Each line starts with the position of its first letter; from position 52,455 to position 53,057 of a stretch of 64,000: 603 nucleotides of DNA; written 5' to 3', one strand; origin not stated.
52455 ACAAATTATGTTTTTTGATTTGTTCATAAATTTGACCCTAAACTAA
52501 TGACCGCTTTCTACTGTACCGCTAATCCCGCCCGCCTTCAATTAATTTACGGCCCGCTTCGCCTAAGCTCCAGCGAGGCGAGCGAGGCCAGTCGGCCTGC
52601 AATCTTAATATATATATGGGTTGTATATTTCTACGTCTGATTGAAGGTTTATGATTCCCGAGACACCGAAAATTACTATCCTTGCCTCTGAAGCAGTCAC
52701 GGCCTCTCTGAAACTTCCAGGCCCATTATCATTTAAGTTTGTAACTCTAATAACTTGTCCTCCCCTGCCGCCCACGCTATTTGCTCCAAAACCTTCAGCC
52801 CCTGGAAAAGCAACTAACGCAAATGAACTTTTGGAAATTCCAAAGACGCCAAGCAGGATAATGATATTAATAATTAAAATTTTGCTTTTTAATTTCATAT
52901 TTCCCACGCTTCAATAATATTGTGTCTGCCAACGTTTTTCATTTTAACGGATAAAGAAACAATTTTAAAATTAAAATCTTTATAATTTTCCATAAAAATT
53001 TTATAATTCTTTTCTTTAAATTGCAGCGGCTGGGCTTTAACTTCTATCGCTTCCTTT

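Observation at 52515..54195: DUF4143 AAA+ ATPase gene sitting between a complete beta-helix gene and a 100-aa N-terminal fragment of a pectate-lyase-like gene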

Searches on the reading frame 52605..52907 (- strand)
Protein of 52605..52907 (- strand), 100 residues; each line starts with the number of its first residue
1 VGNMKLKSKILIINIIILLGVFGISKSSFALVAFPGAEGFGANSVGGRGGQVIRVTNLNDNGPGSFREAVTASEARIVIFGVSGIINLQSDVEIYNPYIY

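Call 11: search_protein_families(library=pfam, proteins=[window:52605-52907:-], max_evalue=0.01)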
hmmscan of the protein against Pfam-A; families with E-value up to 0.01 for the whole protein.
window:52605-52907:- (100 aa): 0 families

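Call 14: find_homologous_proteins(query=window:52605-52898:-, max_evalue=0.001)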
Query window:52605-52898:- (97 aa): 43 proteins with E <= 0.001 among 44 candidates.
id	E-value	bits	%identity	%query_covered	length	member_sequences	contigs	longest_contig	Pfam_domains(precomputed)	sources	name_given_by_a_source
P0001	2.2e-53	196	100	100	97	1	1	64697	-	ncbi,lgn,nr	ncbi:MAG: hypothetical protein HYV52_01275 [Parcubacteria group bacterium]|nr:hypothetical protein [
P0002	6.4e-29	117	63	95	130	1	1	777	-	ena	-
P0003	2.7e-24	103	63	97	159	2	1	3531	-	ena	-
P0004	9.1e-23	98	66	86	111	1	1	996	-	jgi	-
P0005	3.7e-22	96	53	99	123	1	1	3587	-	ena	-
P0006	8.4e-22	95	58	94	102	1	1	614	-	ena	-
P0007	1.9e-21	93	60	86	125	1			-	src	-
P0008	8.8e-21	91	62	75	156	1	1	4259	-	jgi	-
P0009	2.2e-19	87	55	85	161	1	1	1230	-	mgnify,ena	mgnify:CR=1 FL=1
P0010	2.0e-18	84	67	65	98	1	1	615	-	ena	-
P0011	3.4e-18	83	67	59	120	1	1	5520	-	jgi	jgi:hypothetical protein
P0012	6.2e-18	82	67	63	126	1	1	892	-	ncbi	-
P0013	1.2e-17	81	56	85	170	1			-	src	-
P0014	2.0e-17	80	53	94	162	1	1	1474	-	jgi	jgi:pectate lyase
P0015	2.5e-17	80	57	76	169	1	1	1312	-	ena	-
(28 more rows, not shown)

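Call 19: search_solved_structures(query=window:52605-52898:-, max_evalue=1, show_alignments=2)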
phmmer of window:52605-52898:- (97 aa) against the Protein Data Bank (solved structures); distinct sequences matched with E-value up to 1: 20.
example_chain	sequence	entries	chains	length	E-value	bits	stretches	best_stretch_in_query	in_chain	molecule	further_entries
9buj_A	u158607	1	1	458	4.8e-07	32.8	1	28-91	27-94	Pectate lyase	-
6fi2_A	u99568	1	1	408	9.4e-05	25.5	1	32-69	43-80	VexL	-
1pxz_A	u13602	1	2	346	0.0013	21.8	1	34-86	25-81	Major pollen allergen Jun a 1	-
6qjl_A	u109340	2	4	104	0.067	16.4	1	20-72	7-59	Disks large homolog 4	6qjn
6qjk_A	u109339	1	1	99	0.11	15.7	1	27-73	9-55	Disks large homolog 4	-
1e0j_A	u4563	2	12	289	0.3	14.3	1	27-63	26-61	DNA HELICASE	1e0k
1cr0_A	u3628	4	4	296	0.33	14.2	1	29-63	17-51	DNA PRIMASE/HELICASE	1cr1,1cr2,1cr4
9htu_A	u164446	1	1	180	0.37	14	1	37-93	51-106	N-acetylmuramoyl-L-alanine amidase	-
3i4w_A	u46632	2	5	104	0.44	13.7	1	20-72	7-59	Disks large homolog 4 | cDNA FLJ50577, highly similar to Discs large homolog 4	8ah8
6qjd_A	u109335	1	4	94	0.45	13.7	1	20-73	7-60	Disks large homolog 4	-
1tp3_A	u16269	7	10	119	0.56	13.4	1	17-72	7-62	Presynaptic density protein 95 | Disks large homolog 4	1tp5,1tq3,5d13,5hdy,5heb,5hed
9tng_A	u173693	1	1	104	0.58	13.4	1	20-72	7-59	Disks large homolog 4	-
8ah4_A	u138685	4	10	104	0.58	13.4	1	20-72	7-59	cDNA FLJ50577, highly similar to Discs large homolog 4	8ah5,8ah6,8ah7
9tnf_A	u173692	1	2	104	0.58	13.4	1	20-72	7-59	Disks large homolog 4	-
3jxt_A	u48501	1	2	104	0.59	13.4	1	27-76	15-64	Disks large homolog 3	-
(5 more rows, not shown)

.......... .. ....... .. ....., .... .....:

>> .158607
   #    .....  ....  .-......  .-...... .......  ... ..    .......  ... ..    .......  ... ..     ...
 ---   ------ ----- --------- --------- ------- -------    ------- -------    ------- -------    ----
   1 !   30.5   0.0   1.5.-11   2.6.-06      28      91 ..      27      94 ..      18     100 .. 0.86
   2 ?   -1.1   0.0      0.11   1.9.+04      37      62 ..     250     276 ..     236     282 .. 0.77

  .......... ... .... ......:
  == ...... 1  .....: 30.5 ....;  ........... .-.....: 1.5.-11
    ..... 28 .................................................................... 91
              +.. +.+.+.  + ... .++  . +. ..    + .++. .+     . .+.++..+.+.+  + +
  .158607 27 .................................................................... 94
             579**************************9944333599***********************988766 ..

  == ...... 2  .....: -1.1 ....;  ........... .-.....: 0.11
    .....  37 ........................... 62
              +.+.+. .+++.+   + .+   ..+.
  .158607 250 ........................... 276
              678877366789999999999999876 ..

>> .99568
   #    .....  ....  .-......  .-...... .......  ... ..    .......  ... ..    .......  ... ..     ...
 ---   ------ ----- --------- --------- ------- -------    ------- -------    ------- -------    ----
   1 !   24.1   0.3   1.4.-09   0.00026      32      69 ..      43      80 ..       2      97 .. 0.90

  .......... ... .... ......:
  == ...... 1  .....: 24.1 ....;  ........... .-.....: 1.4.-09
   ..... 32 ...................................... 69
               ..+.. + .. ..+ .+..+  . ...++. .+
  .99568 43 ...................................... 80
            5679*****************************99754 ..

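Call 43: find_encoding_contigs(protein=P0003, flank=5000, max_places=3)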
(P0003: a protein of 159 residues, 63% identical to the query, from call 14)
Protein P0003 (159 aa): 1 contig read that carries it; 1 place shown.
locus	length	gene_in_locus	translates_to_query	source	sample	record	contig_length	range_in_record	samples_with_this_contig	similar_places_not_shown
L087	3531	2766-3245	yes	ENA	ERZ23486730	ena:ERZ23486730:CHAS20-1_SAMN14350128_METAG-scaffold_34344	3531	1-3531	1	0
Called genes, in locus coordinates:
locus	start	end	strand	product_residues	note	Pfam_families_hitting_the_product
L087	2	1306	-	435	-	?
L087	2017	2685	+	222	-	PF05345:He_PIG, PF17963:Big_9 (weak)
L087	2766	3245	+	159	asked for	-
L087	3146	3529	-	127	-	?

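Call 44: find_encoding_contigs(protein=P0005, flank=5000, max_places=3)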
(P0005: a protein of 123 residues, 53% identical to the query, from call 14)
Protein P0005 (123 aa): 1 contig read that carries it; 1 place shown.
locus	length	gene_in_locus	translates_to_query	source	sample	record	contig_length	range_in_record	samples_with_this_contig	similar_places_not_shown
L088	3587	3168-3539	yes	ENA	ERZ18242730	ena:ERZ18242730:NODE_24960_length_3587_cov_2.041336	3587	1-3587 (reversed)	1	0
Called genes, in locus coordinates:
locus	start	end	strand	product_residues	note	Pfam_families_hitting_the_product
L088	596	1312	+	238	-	PF00041:fn3 (weak)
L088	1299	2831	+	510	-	PF18911:PKD_4 (weak), PF22352:K319L-like_PKD, PF18884:TSP3_bac (faint), PF17829:GH115_C (faint)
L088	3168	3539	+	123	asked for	-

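Call 45: find_encoding_contigs(protein=P0008, flank=5000, max_places=3)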
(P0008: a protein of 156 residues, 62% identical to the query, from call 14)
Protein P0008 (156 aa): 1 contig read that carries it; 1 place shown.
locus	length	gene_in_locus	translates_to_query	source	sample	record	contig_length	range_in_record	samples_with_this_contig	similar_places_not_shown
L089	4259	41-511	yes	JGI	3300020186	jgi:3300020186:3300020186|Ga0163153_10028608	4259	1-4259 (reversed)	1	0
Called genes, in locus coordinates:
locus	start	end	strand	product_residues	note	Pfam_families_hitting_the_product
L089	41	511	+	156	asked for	-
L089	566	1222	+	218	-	-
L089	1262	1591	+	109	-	-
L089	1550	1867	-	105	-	-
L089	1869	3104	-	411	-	PF20706:GT4-conflict, PF13439:Glyco_transf_4, PF13579:Glyco_trans_4_4, PF00534:Glycos_transf_1, PF13692:Glyco_trans_1_4, PF13524:Glyco_trans_1_2 (weak)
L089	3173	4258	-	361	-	?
